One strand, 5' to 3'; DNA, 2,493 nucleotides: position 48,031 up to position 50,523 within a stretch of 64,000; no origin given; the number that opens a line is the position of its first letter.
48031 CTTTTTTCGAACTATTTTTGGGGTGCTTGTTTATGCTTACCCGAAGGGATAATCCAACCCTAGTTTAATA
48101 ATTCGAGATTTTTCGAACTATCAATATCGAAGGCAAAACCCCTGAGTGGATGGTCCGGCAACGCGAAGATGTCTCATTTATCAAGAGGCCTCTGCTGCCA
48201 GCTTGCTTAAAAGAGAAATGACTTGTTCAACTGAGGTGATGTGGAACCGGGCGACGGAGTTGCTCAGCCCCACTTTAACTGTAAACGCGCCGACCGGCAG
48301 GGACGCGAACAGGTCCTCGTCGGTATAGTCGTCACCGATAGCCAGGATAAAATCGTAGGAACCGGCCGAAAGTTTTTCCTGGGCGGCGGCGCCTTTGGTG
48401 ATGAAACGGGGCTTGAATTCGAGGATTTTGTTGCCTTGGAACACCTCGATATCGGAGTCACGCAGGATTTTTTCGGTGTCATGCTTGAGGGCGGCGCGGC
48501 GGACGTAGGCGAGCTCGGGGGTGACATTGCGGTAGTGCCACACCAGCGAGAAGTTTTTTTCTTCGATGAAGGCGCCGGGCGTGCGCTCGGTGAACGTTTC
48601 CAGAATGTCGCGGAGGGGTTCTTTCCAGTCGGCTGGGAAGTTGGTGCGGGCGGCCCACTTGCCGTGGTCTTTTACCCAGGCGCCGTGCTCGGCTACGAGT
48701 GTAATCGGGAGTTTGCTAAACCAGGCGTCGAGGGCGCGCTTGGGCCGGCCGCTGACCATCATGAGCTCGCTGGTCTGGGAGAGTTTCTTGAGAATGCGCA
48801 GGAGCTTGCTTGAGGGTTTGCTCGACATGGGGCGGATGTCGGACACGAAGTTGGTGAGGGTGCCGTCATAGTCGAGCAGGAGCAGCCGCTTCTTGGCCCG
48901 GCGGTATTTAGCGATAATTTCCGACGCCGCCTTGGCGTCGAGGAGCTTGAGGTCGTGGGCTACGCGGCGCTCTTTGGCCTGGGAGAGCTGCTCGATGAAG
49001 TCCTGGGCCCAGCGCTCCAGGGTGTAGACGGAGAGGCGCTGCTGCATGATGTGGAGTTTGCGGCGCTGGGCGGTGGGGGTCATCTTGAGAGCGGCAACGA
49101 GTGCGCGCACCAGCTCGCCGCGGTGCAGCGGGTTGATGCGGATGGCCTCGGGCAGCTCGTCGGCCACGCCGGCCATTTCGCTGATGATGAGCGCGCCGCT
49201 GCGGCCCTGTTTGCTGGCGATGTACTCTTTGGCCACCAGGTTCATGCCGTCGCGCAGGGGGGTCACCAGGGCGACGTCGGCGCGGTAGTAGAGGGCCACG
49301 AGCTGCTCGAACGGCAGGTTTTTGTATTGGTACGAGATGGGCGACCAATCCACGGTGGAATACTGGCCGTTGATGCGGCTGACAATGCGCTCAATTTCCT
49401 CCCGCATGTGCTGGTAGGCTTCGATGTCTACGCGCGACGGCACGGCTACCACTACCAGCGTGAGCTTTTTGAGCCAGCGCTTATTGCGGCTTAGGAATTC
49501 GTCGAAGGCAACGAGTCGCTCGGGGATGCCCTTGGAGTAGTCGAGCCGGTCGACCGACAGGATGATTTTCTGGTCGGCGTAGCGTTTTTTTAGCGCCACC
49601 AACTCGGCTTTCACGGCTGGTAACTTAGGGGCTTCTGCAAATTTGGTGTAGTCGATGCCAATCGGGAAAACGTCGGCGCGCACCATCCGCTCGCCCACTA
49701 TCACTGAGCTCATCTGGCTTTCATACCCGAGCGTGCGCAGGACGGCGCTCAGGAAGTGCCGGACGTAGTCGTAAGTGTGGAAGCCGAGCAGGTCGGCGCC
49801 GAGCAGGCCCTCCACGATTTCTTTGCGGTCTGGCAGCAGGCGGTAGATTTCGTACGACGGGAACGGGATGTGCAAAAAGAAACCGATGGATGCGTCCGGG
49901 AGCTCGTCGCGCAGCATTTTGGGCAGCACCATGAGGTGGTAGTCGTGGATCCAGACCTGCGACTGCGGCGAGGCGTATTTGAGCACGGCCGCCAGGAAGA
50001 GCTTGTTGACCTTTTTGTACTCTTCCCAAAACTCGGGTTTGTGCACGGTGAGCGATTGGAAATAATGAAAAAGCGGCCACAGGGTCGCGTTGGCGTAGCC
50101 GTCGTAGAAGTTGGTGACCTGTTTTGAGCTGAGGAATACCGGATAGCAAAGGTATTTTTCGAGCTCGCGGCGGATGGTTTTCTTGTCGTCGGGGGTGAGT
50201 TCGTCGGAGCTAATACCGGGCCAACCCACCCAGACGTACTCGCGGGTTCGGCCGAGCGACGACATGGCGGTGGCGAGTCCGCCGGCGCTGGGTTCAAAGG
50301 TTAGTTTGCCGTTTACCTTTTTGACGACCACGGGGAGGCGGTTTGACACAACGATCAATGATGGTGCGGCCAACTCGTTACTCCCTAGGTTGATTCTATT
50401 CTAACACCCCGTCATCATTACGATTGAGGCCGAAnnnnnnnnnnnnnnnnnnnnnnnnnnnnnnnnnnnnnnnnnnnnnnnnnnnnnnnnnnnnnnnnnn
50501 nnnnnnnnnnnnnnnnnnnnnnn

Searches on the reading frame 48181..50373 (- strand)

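Call 78: search_protein_families(library=pfam, proteins=[window:48181-50373:-], max_evalue=0.00001)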
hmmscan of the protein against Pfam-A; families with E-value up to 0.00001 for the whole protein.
window:48181-50373:- (730 aa): 2 families
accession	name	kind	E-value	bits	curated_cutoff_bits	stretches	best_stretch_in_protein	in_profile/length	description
PF00982.27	Glyco_transf_20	-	4.2e-153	510.9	32.5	1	5-464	2-472/473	Glycosyltransferase family 20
PF02358.22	Trehalose_PPase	-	3.1e-46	157.8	27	1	499-692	1-203/235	Trehalose-phosphatase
